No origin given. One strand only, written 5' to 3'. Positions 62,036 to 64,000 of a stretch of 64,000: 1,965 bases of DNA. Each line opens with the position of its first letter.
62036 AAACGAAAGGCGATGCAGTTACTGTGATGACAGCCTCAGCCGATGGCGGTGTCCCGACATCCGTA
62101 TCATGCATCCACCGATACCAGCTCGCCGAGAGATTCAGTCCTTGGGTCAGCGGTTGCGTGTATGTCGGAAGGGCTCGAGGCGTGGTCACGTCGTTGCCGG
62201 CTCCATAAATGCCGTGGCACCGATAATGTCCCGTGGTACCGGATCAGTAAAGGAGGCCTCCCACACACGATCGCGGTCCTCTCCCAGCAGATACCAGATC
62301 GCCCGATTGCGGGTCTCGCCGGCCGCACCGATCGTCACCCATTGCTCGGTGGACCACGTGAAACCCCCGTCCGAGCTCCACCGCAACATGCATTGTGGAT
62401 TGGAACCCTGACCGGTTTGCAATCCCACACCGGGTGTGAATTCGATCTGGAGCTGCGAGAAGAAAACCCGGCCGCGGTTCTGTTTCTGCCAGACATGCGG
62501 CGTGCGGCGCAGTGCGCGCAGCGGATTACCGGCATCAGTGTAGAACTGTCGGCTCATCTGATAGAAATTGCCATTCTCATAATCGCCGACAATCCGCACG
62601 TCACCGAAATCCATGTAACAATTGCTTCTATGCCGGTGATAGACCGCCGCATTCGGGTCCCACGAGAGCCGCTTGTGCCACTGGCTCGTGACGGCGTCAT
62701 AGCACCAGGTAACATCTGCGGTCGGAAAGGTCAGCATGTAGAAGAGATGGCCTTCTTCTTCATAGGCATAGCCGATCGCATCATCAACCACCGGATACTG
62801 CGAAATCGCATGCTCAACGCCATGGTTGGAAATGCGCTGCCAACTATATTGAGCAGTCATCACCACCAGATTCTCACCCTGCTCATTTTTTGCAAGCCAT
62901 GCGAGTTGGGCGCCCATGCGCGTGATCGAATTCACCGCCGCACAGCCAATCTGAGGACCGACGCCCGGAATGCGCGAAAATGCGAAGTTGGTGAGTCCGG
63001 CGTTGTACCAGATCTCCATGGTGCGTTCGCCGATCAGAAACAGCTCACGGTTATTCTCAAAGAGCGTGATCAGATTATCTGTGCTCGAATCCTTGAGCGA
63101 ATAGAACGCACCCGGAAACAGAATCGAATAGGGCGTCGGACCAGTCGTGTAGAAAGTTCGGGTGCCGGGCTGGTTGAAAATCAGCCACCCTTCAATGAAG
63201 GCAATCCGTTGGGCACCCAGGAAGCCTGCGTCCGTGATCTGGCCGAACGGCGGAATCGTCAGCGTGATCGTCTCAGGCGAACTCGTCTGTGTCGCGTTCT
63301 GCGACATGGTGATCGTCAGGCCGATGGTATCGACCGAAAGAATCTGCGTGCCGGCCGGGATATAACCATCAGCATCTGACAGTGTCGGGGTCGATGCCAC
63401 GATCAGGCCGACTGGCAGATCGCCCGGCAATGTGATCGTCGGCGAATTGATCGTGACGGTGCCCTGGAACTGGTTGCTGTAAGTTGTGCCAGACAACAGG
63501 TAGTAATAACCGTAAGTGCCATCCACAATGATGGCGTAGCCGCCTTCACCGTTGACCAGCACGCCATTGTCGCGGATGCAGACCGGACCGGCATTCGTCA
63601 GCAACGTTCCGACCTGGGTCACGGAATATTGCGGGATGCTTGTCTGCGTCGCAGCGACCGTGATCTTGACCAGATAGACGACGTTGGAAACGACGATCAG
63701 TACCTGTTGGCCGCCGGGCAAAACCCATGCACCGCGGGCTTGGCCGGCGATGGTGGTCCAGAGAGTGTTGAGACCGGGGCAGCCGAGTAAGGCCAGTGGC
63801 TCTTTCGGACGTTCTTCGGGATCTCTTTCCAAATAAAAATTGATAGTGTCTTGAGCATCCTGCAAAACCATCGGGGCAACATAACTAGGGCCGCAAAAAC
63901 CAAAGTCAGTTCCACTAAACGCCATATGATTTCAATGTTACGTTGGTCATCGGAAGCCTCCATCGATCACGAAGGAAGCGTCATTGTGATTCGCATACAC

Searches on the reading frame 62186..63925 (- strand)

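Call 14: search_protein_families(library=phrogs, proteins=[window:62186-63925:-], max_evalue=0.00001)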
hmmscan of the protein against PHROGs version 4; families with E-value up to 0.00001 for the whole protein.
window:62186-63925:- (579 aa): 2 families
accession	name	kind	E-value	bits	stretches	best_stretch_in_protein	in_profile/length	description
phrog_578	-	connector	2.1e-90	304.6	1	23-576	21-471/486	head closure Hc3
phrog_19101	-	unknown function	5.5e-07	29.3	1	511-577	527-593/595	-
